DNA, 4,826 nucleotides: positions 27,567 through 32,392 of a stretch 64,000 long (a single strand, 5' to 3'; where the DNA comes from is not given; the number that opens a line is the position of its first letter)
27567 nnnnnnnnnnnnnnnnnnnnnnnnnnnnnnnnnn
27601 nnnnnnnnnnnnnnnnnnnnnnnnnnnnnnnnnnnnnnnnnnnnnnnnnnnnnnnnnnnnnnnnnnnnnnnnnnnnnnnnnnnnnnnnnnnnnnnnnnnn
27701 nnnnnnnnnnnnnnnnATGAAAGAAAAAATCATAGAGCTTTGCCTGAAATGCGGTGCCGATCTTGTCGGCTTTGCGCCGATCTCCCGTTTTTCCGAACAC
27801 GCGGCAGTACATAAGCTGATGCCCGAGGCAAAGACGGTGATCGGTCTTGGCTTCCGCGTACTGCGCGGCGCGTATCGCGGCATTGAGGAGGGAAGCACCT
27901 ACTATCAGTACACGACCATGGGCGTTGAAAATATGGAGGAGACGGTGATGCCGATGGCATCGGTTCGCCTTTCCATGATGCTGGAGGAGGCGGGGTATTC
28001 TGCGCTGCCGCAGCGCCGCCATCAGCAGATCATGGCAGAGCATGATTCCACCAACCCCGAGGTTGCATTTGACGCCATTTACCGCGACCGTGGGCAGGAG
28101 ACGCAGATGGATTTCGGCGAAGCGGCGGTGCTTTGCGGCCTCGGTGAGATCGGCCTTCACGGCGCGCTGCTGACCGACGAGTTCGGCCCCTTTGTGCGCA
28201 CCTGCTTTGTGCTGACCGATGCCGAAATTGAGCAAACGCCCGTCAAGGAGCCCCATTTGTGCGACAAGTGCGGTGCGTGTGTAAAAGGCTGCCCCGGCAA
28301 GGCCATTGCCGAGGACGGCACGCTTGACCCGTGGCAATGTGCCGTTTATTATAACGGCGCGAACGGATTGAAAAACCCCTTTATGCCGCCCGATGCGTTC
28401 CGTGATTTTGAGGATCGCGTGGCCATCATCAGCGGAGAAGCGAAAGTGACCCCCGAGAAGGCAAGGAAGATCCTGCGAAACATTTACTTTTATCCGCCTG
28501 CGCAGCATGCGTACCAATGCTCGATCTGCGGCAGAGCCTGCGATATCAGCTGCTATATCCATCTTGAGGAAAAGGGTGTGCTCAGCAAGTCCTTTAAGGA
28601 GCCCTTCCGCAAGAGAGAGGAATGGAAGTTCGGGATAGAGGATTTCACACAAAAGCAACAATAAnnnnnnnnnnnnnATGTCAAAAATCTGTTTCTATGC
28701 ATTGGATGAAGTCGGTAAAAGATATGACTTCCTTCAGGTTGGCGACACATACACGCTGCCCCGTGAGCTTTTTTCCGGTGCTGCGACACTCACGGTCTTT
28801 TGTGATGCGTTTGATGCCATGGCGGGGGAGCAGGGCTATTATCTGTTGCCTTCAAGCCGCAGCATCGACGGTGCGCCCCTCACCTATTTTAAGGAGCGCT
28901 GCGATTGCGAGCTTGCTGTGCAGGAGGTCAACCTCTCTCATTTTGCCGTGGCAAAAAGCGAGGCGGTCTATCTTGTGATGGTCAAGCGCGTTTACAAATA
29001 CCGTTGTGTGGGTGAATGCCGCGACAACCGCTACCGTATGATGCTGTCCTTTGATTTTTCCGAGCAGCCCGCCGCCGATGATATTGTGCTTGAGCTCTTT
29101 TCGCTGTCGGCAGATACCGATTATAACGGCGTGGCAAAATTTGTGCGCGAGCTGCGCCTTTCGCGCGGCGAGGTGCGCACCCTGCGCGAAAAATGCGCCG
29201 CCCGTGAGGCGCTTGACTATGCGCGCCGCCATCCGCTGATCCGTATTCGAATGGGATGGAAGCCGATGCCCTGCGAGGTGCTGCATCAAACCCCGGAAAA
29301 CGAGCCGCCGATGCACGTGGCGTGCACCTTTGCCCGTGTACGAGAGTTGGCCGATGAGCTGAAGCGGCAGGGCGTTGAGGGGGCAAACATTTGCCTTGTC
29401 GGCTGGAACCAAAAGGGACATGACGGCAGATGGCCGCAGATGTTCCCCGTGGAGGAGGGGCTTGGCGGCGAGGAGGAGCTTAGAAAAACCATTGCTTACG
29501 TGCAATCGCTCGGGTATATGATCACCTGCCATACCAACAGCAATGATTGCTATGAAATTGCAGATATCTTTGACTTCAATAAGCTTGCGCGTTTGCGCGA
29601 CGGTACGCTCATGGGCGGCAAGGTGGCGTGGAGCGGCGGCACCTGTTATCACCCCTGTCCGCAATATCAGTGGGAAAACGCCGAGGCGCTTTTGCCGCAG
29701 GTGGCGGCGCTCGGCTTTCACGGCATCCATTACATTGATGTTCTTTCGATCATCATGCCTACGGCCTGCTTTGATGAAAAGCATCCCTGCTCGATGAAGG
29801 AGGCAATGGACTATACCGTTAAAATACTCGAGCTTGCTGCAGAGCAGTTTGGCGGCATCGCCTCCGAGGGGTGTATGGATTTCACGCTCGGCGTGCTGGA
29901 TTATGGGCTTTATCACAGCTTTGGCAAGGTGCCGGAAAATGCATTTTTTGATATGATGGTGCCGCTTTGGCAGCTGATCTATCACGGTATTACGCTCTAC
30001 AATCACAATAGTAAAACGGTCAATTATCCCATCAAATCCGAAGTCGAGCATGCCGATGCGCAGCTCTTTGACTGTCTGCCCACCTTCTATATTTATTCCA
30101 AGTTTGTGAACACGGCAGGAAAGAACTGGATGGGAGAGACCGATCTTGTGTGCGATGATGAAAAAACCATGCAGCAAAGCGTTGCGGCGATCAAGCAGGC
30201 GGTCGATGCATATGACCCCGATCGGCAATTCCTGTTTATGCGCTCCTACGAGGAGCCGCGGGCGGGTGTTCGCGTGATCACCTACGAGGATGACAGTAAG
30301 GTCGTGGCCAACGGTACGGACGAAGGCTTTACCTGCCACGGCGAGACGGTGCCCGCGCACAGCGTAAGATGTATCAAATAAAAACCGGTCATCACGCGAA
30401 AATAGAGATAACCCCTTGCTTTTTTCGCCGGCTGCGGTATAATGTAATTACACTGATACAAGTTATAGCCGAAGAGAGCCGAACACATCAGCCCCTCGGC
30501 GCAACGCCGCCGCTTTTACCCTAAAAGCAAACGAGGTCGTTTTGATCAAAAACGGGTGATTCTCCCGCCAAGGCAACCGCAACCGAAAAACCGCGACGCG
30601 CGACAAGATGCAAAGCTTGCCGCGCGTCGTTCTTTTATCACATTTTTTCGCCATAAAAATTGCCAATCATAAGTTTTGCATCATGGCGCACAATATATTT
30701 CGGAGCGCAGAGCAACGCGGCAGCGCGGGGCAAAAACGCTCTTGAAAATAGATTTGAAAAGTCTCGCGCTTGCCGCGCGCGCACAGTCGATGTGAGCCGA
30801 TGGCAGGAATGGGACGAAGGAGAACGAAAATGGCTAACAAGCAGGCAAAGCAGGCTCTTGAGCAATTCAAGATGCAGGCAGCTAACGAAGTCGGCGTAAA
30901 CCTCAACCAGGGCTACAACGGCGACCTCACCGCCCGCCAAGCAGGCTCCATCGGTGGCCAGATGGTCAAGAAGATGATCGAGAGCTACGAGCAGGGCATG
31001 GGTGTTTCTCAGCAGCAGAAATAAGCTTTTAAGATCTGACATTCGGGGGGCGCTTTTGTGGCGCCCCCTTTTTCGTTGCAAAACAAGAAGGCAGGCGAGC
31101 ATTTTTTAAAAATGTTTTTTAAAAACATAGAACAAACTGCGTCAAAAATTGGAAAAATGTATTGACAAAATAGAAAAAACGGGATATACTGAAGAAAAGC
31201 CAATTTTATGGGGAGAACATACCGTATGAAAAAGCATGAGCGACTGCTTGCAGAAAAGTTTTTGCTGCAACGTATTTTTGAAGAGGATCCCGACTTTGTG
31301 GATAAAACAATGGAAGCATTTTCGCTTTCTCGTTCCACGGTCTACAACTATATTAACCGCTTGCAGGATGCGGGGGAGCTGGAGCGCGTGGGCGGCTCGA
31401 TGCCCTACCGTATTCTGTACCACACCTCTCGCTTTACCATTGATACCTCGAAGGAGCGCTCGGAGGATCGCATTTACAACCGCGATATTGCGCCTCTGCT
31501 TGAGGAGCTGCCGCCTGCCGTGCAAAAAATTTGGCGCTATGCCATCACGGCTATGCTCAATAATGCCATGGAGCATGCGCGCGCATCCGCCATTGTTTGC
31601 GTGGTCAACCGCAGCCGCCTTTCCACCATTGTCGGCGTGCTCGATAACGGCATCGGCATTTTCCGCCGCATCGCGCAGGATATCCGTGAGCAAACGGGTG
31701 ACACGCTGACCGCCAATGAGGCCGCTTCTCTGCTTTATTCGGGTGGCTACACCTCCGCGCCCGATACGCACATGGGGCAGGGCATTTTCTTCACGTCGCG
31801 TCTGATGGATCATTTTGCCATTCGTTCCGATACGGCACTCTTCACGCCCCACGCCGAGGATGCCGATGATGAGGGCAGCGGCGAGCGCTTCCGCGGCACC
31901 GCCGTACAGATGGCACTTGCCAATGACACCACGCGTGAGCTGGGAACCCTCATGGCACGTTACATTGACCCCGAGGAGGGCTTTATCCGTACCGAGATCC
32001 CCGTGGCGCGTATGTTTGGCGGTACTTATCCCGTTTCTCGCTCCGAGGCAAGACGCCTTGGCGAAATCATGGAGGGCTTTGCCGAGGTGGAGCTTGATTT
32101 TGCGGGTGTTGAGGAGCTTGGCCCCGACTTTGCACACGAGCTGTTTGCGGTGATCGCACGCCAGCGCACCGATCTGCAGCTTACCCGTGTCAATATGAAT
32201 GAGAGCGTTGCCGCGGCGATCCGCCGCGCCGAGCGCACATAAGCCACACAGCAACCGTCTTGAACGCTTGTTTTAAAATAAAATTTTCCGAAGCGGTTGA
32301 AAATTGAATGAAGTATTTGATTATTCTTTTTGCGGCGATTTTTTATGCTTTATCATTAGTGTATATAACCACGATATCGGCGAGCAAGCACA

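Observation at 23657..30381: AraC-linked operon with three tandem QueG/reductive-dehalogenase-like Fe-S paralogs between two uncharacterised TIM-barrel-like proteins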

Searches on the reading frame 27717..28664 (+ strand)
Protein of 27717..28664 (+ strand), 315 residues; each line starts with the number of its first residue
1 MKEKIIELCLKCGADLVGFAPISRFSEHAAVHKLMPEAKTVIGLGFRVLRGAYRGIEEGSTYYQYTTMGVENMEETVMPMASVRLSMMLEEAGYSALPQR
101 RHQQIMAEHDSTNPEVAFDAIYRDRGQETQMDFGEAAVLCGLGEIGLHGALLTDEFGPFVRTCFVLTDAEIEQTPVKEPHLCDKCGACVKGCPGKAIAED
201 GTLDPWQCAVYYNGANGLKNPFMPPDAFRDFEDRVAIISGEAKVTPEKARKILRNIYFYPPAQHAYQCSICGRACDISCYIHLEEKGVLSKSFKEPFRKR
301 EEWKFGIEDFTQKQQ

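Call 3: search_protein_families(library=pfam, proteins=[window:27717-28664:+], max_evalue=0.1)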
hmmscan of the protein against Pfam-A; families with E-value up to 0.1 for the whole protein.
window:27717-28664:+ (315 aa): 7 families
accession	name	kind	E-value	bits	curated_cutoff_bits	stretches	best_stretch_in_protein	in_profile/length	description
PF13484.11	Fer4_16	-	2.6e-05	25.3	30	1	182-216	2-33/66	4Fe-4S double cluster binding domain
PF12837.12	Fer4_6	-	0.00092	19.5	25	1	175-197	2-24/24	4Fe-4S binding domain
PF00037.32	Fer4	-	0.0018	18.5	21.1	1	176-197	2-23/24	4Fe-4S binding domain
PF13187.11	Fer4_9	-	0.0019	18.6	27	1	180-197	35-52/52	4Fe-4S dicluster domain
PF13237.11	Fer4_10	-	0.0023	18.2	25.5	1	175-198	2-27/53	4Fe-4S dicluster domain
PF12800.12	Fer4_4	-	0.012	16.3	24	1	179-193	1-15/17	4Fe-4S binding domain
PF12838.12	Fer4_7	-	0.041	14.8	27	1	182-199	2-19/52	4Fe-4S dicluster domain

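Call 4: search_protein_families(library=ncbifam, proteins=[window:27717-28664:+], max_evalue=0.1)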
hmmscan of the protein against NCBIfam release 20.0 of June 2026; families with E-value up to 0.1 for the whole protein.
window:27717-28664:+ (315 aa): 16 families
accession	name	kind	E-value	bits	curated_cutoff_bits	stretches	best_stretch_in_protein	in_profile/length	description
TIGR00276.1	TIGR00276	equivalog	4.8e-11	42.2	200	1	137-212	137-211/337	tRNA epoxyqueuosine(34) reductase QueG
TIGR02486.1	RDH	subfamily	4.8e-08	33.2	160.35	1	133-209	153-233/314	reductive dehalogenase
TIGR02060.1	aprB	equivalog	0.0012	18.7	135.65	1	166-202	31-67/132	adenylyl-sulfate reductase subunit beta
NF045490.1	FdxA_Protbact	equivalog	0.0048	17.1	135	1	161-203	19-61/104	ferredoxin FdxA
NF040864.1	HgcB_ferredoxin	equivalog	0.0082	16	99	1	171-198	35-62/93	mercury methylation ferredoxin HgcB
NF005503.0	PRK07118.1-2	equivalog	0.01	15.1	252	1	182-236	214-271/292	RnfABCDGE type electron transport complex subunit B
NF043039.1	HgcAB_like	equivalog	0.014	15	285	1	163-197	316-349/350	HgcAB-like fusion protein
NF045874.1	Vhu_polyferre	exception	0.026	13.3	600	1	178-197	327-346/381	F420-non-reducing hydrogenase associated-polyferredoxin VhuB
NF058577.1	FdxA_fam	equivalog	0.033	14.4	65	1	182-201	9-28/52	4Fe-4S ferredoxin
NF009053.0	PRK12387.1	subfamily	0.036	13.8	204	1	173-199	31-57/180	formate hydrogenlyase complex iron-sulfur subunit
NF009945.0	PRK13409.1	equivalog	0.046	12.4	469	1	158-197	26-66/592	ribosome biogenesis/translation initiation ATPase RLI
TIGR00402.1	napF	equivalog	0.048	13.6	102.2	0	181-281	36-145/149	ferredoxin-type protein NapF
NF038196.1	ferrodoxin_EFR1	subfamily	0.052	13.6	75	1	179-198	211-230/242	EFR1 family ferrodoxin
TIGR04105.1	FeFe_hydrog_B1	subfamily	0.058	12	450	0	178-199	140-161/462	monomeric [FeFe] hydrogenase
TIGR02936.1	fdxN_nitrog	equivalog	0.079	13.1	80.55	0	176-196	66-86/91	ferredoxin III, nif-specific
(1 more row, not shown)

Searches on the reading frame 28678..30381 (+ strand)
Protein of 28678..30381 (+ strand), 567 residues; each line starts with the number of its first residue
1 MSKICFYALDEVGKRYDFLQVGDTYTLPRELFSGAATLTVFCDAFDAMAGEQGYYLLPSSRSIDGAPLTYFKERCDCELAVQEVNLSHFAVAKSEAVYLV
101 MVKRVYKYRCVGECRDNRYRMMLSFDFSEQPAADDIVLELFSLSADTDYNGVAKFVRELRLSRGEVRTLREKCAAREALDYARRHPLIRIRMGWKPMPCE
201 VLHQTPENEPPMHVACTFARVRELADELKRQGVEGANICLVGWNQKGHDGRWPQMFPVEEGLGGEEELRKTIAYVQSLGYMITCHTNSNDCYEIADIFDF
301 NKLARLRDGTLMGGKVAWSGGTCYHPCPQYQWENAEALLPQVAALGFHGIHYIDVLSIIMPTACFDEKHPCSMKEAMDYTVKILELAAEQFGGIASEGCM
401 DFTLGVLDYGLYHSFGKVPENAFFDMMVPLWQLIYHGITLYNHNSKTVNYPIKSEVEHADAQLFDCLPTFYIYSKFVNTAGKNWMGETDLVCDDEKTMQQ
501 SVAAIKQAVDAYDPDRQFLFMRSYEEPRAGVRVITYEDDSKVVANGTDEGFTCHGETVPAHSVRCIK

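Call 3: search_protein_families(library=pfam, proteins=[window:28678-30381:+], max_evalue=0.1)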
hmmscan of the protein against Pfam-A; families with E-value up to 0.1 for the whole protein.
window:28678-30381:+ (567 aa): 2 families
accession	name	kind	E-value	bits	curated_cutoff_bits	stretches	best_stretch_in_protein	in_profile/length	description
PF18952.6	DUF5696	-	3.5e-25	89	25.6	1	213-562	261-611/612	Family of unknown function (DUF5696)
PF19773.5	DUF6259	-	6.9e-05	22.5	28.7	1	229-440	72-294/300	Domain of unknown function (DUF6259)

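Call 4: search_protein_families(library=ncbifam, proteins=[window:28678-30381:+], max_evalue=0.1)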
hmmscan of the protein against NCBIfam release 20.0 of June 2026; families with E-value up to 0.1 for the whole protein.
window:28678-30381:+ (567 aa): 1 family
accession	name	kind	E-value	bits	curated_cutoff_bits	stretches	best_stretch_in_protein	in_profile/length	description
NF040533.1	endo_SpGH101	exception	0.0098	13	2900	1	235-314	912-991/1962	SpGH101 family endo-alpha-N-acetylgalactosaminidase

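Call 7: search_solved_structures(query=window:28678-30381:+, max_evalue=10)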
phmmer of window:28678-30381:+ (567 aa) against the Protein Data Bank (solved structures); distinct sequences matched with E-value up to 10: 20.
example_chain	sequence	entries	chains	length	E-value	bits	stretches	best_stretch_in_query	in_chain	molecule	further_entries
5wzn_A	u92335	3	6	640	7.9e-14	54.1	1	145-439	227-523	Alpha-N-acetylgalactosaminidase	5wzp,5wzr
5wzq_A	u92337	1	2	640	2.6e-13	52.4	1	145-439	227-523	Alpha-N-acetylgalactosaminidase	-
8a1a_A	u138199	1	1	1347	0.12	13.8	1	231-311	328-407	L1F11v1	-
6qep_A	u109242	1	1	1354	0.12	13.8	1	231-311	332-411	PEGA domain-containing protein,EngBF-DARPin Fusion 4b H14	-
8a19_A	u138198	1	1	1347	0.13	13.8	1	231-311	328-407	L1E4v1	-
6qfk_A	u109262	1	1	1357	0.13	13.8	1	231-311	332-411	PEGA domain-containing protein,PEGA domain-containing protein,EngBF DARPin fusion G10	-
6qev_B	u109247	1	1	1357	0.13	13.8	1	231-311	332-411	PEGA domain-containing protein,PEGA domain-containing protein,EngBF DARPin fusion B6 compl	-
6sh9_B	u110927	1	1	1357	0.13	13.8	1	231-311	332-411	Endo-alpha-N-acetylgalactosaminidase,DARPin 4b D12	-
6qfo_A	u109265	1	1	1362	0.13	13.8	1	231-311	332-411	PEGA domain-containing protein,PEGA domain-containing protein,EngBF DARPin fusion 9b 3G124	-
2zxq_A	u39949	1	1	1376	0.13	13.8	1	231-311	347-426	Endo-alpha-N-acetylgalactosaminidase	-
2wpt_A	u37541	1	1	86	0.33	12.4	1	86-165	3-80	COLICIN-E2 IMMUNITY PROTEIN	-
5a55_A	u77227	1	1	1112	0.4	12.1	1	235-311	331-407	ENDO-ALPHA-N-ACETYLGALACTOSAMINIDASE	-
5a56_A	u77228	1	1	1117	0.41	12.1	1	235-311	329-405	ENDO-ALPHA-N-ACETYLGALACTOSAMINIDASE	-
5a57_A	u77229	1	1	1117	0.41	12.1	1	235-311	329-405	ENDO-ALPHA-N-ACETYLGALACTOSAMINIDASE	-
5a58_A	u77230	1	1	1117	0.41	12.1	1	235-311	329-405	ENDO-ALPHA-GALACTOSAMINIDASE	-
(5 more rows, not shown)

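Call 53: search_solved_structures(query=window:28678-30381:+, max_evalue=0.00001, show_alignments=1)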
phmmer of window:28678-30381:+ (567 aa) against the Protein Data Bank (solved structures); distinct sequences matched with E-value up to 0.00001: 2.
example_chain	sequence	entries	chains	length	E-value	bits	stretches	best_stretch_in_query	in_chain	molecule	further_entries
5wzn_A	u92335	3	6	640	7.9e-14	54.1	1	145-439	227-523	Alpha-N-acetylgalactosaminidase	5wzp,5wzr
5wzq_A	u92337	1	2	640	2.6e-13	52.4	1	145-439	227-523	Alpha-N-acetylgalactosaminidase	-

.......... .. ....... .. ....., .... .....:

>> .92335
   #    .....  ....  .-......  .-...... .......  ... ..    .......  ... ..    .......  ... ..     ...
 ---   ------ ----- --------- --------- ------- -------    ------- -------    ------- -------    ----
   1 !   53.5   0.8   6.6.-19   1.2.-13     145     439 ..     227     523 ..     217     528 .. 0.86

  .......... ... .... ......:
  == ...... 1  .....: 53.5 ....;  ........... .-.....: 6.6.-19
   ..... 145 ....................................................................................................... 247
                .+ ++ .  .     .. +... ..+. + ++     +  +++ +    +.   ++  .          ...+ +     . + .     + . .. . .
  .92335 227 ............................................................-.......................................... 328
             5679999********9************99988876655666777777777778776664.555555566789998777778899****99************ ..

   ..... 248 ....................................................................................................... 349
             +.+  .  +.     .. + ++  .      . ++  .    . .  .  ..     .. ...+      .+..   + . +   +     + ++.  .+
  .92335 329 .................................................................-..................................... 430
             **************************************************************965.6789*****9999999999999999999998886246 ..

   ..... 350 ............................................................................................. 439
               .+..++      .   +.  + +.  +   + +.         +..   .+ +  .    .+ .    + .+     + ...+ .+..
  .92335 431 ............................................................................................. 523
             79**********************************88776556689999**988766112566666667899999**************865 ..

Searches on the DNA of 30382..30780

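Call 83: search_rna_families(source=window, start=30382, end=30780, threshold=evalue, max_evalue=1)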
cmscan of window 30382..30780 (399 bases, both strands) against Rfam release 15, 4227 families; matches with E-value up to 1: 0.
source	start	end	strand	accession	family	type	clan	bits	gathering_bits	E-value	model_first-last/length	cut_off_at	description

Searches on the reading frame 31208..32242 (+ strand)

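Call 26: search_protein_families(library=pfam, proteins=[window:31208-32242:+], max_evalue=0.00001)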
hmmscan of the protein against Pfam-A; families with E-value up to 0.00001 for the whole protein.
window:31208-32242:+ (344 aa): 1 family
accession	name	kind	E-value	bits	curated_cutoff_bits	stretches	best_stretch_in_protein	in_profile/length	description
PF14213.11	DUF4325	-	2e-08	34.2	23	1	281-334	2-63/64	STAS-like domain of unknown function (DUF4325)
